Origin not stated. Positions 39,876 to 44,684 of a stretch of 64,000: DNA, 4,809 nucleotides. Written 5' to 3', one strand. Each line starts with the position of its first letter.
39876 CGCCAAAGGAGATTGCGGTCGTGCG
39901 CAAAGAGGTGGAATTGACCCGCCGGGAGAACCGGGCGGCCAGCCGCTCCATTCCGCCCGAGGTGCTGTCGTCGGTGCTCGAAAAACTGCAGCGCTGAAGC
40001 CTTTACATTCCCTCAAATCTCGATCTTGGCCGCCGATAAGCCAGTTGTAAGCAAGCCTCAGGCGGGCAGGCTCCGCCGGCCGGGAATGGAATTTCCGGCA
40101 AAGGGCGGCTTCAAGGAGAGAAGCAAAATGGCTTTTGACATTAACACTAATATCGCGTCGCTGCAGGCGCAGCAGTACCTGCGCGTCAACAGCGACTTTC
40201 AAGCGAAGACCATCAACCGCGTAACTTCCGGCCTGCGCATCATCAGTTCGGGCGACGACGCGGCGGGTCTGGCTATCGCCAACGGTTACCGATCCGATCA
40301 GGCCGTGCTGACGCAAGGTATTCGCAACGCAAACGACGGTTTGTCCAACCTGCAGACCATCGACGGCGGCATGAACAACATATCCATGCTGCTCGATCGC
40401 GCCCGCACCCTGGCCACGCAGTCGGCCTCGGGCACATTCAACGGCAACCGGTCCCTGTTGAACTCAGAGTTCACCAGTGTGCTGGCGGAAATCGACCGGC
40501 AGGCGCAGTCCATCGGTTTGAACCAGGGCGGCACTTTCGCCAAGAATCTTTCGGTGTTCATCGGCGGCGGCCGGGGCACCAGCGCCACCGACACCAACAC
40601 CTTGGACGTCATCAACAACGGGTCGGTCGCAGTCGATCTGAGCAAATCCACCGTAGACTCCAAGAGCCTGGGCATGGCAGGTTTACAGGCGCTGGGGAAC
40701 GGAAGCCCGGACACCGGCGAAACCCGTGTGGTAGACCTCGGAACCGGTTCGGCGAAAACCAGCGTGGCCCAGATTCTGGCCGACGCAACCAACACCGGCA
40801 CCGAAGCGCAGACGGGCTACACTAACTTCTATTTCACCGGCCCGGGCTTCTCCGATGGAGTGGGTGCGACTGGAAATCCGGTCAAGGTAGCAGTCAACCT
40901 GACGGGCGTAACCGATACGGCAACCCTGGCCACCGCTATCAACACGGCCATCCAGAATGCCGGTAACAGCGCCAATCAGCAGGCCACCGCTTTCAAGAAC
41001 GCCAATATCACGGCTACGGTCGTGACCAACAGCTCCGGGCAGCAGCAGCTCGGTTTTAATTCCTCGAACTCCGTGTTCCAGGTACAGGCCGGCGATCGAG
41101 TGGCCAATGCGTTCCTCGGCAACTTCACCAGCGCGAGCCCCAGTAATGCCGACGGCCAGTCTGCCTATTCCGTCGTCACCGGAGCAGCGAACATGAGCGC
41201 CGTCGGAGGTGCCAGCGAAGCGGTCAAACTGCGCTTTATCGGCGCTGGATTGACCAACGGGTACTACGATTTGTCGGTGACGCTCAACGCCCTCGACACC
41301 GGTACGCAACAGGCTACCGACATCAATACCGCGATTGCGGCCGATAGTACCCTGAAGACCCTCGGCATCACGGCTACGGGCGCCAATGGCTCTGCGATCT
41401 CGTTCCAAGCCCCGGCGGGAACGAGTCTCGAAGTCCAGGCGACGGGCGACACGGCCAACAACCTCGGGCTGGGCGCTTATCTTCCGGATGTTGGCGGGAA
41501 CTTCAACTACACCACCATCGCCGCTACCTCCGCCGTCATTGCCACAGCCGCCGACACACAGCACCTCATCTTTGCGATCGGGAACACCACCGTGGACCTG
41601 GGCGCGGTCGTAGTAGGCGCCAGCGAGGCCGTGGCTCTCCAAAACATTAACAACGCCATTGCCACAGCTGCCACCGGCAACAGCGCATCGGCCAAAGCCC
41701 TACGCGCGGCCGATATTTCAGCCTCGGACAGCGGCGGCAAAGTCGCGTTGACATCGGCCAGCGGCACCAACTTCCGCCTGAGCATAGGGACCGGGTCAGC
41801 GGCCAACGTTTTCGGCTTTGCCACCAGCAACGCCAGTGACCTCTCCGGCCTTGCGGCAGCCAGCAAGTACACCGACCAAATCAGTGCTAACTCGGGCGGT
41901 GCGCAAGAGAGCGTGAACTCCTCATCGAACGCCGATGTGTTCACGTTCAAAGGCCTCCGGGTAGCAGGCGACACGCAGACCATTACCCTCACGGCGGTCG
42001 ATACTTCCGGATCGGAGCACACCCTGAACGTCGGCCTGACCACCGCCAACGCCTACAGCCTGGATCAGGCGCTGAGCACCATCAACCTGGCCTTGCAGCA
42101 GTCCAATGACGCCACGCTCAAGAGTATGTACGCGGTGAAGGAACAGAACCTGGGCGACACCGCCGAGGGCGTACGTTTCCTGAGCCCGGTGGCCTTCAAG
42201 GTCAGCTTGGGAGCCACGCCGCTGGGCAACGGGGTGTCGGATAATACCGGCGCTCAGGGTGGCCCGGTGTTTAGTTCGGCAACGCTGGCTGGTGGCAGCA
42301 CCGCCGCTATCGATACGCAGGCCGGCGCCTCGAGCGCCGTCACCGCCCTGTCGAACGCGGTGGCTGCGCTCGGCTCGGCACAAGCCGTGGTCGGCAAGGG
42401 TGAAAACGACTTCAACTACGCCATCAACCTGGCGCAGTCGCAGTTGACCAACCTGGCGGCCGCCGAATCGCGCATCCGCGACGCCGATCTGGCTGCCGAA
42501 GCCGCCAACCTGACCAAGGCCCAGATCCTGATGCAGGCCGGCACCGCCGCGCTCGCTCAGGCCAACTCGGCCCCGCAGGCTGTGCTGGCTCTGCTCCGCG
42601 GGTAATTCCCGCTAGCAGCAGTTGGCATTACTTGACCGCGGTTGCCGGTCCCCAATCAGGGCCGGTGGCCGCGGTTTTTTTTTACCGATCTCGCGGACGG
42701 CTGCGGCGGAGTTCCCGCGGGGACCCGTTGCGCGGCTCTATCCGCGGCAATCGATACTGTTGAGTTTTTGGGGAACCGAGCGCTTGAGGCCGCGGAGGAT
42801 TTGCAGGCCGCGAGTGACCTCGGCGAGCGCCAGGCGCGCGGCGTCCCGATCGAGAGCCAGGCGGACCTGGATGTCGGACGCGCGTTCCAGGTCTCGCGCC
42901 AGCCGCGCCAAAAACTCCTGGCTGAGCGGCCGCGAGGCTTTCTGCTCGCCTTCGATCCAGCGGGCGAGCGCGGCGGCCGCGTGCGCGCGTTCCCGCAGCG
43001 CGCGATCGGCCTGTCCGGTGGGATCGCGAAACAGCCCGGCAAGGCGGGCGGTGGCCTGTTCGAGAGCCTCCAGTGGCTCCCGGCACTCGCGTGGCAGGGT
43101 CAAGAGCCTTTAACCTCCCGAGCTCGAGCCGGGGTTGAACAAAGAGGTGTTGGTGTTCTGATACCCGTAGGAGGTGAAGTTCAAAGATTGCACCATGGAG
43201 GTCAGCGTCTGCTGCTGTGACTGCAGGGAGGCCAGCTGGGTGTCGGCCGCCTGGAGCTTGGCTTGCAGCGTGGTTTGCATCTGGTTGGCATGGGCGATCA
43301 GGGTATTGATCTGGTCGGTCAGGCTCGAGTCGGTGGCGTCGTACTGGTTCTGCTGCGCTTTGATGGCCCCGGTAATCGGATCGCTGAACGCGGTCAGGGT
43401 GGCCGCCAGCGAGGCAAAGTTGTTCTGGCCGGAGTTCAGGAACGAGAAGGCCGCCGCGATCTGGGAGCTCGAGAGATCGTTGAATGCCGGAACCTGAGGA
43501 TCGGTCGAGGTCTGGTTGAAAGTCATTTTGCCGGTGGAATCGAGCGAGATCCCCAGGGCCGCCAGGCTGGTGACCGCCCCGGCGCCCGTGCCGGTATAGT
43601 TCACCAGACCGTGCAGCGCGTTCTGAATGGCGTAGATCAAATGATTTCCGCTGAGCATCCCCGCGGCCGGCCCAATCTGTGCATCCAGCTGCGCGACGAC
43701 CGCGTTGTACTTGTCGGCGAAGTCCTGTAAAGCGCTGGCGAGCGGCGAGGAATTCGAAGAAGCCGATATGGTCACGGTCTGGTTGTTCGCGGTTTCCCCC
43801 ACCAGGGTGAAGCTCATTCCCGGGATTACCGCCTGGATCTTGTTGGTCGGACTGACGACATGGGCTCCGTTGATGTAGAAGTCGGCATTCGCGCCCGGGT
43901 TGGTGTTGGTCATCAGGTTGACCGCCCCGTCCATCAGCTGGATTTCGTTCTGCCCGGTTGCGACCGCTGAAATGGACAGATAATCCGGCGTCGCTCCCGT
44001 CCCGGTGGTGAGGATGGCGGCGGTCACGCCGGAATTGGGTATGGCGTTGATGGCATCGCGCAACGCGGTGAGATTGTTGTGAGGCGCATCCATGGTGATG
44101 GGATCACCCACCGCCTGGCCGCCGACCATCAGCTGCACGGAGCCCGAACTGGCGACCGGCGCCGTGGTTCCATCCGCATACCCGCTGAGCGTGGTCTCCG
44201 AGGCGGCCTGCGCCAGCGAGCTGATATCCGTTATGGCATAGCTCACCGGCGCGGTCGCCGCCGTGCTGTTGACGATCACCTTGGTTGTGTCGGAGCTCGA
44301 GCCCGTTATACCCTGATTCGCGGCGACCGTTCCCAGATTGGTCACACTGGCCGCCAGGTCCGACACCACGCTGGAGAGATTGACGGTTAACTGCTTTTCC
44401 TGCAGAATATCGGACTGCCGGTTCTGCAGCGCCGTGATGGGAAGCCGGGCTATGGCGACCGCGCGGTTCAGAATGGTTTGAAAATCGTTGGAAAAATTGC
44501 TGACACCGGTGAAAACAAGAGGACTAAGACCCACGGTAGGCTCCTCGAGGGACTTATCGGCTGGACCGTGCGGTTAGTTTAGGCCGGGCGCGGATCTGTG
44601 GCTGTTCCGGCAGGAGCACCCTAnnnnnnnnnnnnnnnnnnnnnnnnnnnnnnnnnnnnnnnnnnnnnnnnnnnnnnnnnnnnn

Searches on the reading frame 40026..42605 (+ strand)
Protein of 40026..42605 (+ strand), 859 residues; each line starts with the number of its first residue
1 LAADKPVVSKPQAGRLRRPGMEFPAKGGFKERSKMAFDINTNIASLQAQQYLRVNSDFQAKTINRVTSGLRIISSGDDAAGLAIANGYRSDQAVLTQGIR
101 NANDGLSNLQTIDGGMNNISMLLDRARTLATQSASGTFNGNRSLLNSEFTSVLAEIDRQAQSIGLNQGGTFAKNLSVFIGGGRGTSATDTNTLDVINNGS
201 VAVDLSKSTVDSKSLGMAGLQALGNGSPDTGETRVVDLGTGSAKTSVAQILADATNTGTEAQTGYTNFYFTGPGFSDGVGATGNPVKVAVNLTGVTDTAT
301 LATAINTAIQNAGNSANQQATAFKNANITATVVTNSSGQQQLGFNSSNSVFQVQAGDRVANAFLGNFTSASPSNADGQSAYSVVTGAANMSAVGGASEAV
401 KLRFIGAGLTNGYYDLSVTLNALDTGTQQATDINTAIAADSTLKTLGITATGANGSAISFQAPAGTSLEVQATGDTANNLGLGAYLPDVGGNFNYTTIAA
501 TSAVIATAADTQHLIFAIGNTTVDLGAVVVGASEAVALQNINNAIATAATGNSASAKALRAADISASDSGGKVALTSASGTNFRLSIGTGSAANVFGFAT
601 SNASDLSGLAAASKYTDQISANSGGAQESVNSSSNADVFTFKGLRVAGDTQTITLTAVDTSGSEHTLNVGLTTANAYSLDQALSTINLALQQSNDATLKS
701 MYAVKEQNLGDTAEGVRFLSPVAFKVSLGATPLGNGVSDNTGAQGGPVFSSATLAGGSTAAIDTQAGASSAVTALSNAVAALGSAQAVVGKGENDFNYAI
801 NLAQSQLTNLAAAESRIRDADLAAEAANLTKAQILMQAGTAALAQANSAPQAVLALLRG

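Call 4: search_protein_families(library=pfam, proteins=[window:40026-42605:+], max_evalue=0.01)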
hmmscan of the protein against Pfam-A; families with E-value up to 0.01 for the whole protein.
window:40026-42605:+ (859 aa): 2 families
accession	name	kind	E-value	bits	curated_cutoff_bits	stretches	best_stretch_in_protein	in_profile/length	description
PF00669.25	Flagellin_N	-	3.2e-23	82.7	26.6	1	39-167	1-130/139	Bacterial flagellin N-terminal helical region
PF00700.27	Flagellin_C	-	5.3e-19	68.8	23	1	773-857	2-86/86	Bacterial flagellin C-terminal helical region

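Call 7: search_protein_families(library=ncbifam, proteins=[window:40026-42605:+], max_evalue=0.001)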
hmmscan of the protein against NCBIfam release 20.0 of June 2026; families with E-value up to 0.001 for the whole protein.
window:40026-42605:+ (859 aa): 22 families
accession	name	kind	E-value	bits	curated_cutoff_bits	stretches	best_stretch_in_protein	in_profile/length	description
NF009444.0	PRK12802.1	equivalog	2.6e-50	171.5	332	2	35-208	1-179/282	flagellin domain-containing protein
NF005294.0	PRK06819.1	subfamily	1.1e-39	137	387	2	35-320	1-290/376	FliC/FljB family flagellin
NF009449.0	PRK12807.1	subfamily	2.1e-38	132.5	347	2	39-218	3-183/287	flagellin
NF005953.0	PRK08026.1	subfamily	5.5e-37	128.5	619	2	35-455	1-374/548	FliC/FljB family flagellin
NF006466.0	PRK08869.1-1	subfamily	2.4e-36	126.1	426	2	35-164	1-131/377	flagellin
NF006467.0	PRK08869.1-2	subfamily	3.6e-36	125.1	443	2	35-334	1-305/400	flagellin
NF006469.0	PRK08869.1-4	equivalog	1.2e-34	120.4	627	2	35-166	1-133/377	flagellin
NF006468.0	PRK08869.1-3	subfamily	2.2e-34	119.2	436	2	35-163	1-130/378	polar flagellin E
NF009448.0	PRK12806.1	equivalog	2.5e-33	115.6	531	2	35-166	1-133/475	flagellin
NF038071.1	lat_flg_LafA_2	exception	5e-32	111.4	365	2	35-183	1-156/284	lateral flagellin LafA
NF006470.0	PRK08869.1-5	equivalog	3.8e-31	108.7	423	2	758-857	288-387/388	flagellin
NF009450.0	PRK12808.1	equivalog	2.5e-30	106.5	476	2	39-331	3-276/476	flagellin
NF009446.0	PRK12804.1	subfamily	4.8e-28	98.5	352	2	758-858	201-301/301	flagellin Hag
NF010116.0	PRK13589.1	subfamily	2.5e-25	89.2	983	2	35-166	1-133/576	flagellin A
NF006264.0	PRK08411.1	subfamily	4.5e-25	88.4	729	2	35-166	1-133/572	flagellin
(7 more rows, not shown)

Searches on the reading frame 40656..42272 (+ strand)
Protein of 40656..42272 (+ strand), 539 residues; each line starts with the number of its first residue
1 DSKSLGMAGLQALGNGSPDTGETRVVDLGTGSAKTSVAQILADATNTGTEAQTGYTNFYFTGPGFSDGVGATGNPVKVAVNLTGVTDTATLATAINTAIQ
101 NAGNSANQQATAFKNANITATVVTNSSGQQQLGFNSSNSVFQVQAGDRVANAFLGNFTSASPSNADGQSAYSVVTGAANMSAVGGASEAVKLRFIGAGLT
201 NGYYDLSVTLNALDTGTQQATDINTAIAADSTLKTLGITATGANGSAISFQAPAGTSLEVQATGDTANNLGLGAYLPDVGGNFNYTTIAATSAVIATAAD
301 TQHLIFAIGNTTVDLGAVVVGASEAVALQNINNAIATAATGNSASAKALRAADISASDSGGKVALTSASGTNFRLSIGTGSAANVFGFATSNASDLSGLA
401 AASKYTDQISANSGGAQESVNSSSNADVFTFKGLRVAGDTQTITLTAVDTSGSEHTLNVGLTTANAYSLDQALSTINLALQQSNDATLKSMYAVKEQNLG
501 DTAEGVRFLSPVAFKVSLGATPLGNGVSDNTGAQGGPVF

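Call 68: search_solved_structures(query=window:40656-42272:+, max_evalue=1)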
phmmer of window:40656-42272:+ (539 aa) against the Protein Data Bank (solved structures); distinct sequences matched with E-value up to 1: 1.
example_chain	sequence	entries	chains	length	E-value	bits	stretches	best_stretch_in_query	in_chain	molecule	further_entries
1m65_A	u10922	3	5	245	0.2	13.9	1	290-375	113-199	Hypothetical protein ycdX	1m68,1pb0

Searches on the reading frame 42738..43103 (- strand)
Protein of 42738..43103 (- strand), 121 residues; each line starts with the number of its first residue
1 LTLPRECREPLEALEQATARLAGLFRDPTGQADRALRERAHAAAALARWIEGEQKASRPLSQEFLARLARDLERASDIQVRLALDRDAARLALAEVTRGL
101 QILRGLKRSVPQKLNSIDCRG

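Call 67: search_protein_families(library=pfam, proteins=[window:42738-43103:-], max_evalue=1)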
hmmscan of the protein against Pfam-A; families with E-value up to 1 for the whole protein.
window:42738-43103:- (121 aa): 0 families

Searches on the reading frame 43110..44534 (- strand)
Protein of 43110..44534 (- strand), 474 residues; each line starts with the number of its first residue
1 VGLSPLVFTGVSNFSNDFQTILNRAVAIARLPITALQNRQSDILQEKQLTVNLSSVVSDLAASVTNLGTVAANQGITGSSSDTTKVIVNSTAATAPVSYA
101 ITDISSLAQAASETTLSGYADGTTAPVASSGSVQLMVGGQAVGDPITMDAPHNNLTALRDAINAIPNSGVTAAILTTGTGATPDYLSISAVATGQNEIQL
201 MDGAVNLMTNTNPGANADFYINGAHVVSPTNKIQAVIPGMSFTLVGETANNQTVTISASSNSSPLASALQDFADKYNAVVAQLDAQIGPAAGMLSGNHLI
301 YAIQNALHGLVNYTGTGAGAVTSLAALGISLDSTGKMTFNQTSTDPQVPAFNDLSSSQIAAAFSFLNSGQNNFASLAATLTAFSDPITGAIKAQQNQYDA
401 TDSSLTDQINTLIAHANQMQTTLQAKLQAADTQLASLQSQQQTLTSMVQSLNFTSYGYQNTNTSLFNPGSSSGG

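Call 4: search_protein_families(library=pfam, proteins=[window:43110-44534:-], max_evalue=0.01)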
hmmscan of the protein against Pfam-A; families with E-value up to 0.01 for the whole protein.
window:43110-44534:- (474 aa): 3 families
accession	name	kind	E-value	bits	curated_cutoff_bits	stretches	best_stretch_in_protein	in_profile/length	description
PF07195.17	FliD_C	-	2.6e-29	102.7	25.4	1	214-438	1-235/236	Flagellar hook-associated protein 2 C-terminus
PF02465.23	FliD_N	-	4.8e-06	27.6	24.8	1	17-111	4-97/97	Flagellar hook-associated protein 2 N-terminus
PF12795.12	MscS_porin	-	0.008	16.2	34.4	1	388-450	144-209/238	Mechanosensitive ion channel porin domain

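Call 7: search_protein_families(library=ncbifam, proteins=[window:43110-44534:-], max_evalue=0.001)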
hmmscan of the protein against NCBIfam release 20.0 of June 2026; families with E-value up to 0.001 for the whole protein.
window:43110-44534:- (474 aa): 5 families
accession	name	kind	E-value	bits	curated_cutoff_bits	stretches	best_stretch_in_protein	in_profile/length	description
NF005281.0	PRK06798.1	equivalog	1.1e-24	87.3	375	1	35-450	41-436/440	flagellar hook-associated protein 2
NF006282.1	PRK08453.1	equivalog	1.5e-16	60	500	1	210-445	429-666/673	flagellar filament capping protein FliD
NF005955.1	PRK08032.1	equivalog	4.3e-16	59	387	1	52-448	49-464/465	flagellar filament capping protein FliD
NF005188.0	PRK06664.1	equivalog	1.8e-09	36.5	469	1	215-283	391-457/661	flagellar hook-associated protein FliD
NF005833.0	PRK07737.1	equivalog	5.2e-08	32.4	444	1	17-287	13-295/501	flagellar hook-associated protein 2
